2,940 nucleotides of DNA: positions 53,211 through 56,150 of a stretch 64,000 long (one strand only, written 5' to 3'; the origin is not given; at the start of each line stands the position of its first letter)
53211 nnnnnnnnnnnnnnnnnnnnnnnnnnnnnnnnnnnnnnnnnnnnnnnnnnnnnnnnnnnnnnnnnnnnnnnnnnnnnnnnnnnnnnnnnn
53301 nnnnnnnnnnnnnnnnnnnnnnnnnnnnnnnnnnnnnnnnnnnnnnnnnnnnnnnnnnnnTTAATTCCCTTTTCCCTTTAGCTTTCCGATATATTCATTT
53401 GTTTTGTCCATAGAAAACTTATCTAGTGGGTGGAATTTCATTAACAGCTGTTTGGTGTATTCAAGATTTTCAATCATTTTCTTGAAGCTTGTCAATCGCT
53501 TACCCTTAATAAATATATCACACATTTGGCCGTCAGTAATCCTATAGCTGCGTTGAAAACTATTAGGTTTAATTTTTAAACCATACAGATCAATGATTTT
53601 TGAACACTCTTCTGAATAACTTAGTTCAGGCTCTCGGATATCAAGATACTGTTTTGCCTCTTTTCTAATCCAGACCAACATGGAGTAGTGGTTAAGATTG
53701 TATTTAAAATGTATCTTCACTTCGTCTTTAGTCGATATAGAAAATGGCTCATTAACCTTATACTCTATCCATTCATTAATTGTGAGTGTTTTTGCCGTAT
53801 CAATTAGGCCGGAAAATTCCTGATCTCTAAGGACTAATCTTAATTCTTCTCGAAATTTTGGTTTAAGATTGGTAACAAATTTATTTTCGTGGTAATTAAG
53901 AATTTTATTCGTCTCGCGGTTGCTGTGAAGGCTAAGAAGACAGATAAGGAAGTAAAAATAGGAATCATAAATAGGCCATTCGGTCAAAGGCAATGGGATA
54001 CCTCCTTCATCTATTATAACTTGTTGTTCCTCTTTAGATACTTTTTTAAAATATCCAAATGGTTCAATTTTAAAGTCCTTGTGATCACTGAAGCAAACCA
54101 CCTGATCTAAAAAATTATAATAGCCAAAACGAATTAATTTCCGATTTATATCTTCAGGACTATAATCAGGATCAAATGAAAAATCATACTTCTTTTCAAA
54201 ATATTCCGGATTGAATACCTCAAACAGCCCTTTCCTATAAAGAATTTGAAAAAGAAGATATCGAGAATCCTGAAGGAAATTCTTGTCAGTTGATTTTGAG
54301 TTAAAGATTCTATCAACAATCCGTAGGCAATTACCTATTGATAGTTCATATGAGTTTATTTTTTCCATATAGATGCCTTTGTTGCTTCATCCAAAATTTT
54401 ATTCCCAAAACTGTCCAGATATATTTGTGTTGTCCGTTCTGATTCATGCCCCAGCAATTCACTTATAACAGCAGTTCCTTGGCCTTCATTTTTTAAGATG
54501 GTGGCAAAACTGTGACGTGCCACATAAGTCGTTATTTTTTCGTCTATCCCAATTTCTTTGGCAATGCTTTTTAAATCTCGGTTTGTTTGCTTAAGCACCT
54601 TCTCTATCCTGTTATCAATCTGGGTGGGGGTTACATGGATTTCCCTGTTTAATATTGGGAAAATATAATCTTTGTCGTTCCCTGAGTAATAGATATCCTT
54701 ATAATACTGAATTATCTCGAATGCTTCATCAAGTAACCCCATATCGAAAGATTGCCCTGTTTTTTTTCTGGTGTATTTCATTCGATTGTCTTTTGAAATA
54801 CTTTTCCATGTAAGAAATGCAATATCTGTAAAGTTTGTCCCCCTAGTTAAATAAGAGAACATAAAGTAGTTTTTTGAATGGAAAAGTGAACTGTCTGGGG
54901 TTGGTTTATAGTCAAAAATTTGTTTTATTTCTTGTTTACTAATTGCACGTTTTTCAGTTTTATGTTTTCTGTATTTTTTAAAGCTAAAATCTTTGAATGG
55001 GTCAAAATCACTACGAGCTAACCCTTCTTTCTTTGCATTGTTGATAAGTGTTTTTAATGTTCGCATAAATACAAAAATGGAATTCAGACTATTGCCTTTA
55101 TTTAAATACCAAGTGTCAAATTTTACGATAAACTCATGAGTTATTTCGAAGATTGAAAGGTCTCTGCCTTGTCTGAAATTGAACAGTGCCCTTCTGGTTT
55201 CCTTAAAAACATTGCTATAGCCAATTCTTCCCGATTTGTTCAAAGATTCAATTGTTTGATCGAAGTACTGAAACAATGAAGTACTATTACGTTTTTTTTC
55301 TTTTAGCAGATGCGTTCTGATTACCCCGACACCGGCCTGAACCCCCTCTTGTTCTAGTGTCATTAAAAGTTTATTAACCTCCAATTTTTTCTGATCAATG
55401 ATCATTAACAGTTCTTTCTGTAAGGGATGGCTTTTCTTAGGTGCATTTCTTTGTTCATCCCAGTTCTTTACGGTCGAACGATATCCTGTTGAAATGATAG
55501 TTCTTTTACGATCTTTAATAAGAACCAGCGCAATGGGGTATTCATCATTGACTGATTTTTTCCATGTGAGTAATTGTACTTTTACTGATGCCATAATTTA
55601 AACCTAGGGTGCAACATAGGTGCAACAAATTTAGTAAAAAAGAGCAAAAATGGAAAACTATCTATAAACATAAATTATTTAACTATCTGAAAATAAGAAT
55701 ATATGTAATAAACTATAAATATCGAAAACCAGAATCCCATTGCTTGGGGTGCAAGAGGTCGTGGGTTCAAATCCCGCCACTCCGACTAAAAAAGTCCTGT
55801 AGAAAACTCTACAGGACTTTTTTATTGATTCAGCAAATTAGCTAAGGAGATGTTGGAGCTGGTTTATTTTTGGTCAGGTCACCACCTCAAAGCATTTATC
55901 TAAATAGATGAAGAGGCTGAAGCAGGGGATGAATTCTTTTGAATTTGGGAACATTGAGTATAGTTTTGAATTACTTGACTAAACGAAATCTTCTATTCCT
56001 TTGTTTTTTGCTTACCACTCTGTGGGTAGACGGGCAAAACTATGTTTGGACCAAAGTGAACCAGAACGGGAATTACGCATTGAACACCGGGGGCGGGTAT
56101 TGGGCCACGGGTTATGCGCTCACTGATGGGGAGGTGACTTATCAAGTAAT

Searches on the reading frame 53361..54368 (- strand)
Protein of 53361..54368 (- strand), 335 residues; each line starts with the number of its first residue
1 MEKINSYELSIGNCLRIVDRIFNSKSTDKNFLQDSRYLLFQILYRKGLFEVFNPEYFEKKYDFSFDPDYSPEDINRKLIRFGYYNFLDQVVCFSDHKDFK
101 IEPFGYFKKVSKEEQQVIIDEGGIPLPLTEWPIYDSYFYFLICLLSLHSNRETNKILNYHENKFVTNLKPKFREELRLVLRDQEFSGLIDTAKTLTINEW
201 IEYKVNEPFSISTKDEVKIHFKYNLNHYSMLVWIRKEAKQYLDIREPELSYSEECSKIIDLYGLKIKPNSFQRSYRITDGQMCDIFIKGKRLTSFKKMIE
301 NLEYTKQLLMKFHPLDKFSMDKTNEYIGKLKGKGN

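Call 7: search_protein_families(library=pfam, proteins=[window:53361-54368:-], max_evalue=0.01)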
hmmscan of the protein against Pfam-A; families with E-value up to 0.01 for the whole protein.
window:53361-54368:- (335 aa): 0 families

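Call 18: search_protein_families(library=padloc, proteins=[window:53361-54368:-], max_evalue=0.001)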
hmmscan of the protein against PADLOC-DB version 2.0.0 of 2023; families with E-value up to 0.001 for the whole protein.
window:53361-54368:- (335 aa): 0 families

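Call 44: search_protein_families(library=phrogs, proteins=[window:53361-54368:-], max_evalue=0.001)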
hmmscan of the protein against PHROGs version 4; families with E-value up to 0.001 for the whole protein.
window:53361-54368:- (335 aa): 0 families

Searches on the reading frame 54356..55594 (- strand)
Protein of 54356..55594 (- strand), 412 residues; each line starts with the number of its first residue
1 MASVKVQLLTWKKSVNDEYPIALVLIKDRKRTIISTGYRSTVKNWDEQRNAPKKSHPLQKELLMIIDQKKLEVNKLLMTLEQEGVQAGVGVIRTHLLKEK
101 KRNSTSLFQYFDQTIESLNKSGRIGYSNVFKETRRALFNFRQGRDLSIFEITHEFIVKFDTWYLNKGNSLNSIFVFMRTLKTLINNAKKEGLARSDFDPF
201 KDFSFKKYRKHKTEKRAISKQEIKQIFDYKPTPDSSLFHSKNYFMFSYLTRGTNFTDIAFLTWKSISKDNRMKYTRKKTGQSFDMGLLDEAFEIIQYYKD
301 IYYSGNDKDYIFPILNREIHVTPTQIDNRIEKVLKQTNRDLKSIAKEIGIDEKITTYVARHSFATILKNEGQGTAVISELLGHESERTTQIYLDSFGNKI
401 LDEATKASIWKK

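Call 7: search_protein_families(library=pfam, proteins=[window:54356-55594:-], max_evalue=0.01)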
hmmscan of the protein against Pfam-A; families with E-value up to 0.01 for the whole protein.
window:54356-55594:- (412 aa): 3 families
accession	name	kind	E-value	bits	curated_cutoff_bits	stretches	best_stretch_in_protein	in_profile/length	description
PF00589.27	Phage_integrase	-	2.9e-20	73.2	27.1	1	218-395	3-168/172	Phage integrase family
PF13102.12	Phage_int_SAM_5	-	1.6e-16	60.9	22.3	1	106-198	1-93/98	Phage integrase SAM-like domain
PF17293.8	Arm-DNA-bind_5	-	1.1e-10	42.3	22.6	1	12-84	5-79/87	Arm DNA-binding domain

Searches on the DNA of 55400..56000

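Call 14: search_rna_families(source=window, start=55400, end=56000, threshold=evalue, max_evalue=1, show_alignments=2)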
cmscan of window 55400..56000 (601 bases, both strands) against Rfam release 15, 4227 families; matches with E-value up to 1: 5.
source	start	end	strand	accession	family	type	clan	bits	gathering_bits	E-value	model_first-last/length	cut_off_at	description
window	55739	55824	+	RF01470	rli38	Gene; sRNA;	-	23.2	49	0.74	1-150/150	no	Listeria sRNA rli38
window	55457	55552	-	RF01506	Afu_294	Gene; snRNA; snoRNA; CD-box;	-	17.6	43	0.62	1-83/83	no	A. fumigatus snoRNA Afu_294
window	55771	55824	+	RF02763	IsrM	Gene; sRNA;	-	17.2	376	0.013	1-329/329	no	IsrM sRNA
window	55792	55819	+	RF03707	mir-1892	Gene; miRNA;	-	17.2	86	0.99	25-52/80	no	mir-1892 microRNA precursor family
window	55745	55788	+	RF00023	tmRNA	Gene;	CL00001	14.5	47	0.00086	1-374/374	no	transfer-messenger RNA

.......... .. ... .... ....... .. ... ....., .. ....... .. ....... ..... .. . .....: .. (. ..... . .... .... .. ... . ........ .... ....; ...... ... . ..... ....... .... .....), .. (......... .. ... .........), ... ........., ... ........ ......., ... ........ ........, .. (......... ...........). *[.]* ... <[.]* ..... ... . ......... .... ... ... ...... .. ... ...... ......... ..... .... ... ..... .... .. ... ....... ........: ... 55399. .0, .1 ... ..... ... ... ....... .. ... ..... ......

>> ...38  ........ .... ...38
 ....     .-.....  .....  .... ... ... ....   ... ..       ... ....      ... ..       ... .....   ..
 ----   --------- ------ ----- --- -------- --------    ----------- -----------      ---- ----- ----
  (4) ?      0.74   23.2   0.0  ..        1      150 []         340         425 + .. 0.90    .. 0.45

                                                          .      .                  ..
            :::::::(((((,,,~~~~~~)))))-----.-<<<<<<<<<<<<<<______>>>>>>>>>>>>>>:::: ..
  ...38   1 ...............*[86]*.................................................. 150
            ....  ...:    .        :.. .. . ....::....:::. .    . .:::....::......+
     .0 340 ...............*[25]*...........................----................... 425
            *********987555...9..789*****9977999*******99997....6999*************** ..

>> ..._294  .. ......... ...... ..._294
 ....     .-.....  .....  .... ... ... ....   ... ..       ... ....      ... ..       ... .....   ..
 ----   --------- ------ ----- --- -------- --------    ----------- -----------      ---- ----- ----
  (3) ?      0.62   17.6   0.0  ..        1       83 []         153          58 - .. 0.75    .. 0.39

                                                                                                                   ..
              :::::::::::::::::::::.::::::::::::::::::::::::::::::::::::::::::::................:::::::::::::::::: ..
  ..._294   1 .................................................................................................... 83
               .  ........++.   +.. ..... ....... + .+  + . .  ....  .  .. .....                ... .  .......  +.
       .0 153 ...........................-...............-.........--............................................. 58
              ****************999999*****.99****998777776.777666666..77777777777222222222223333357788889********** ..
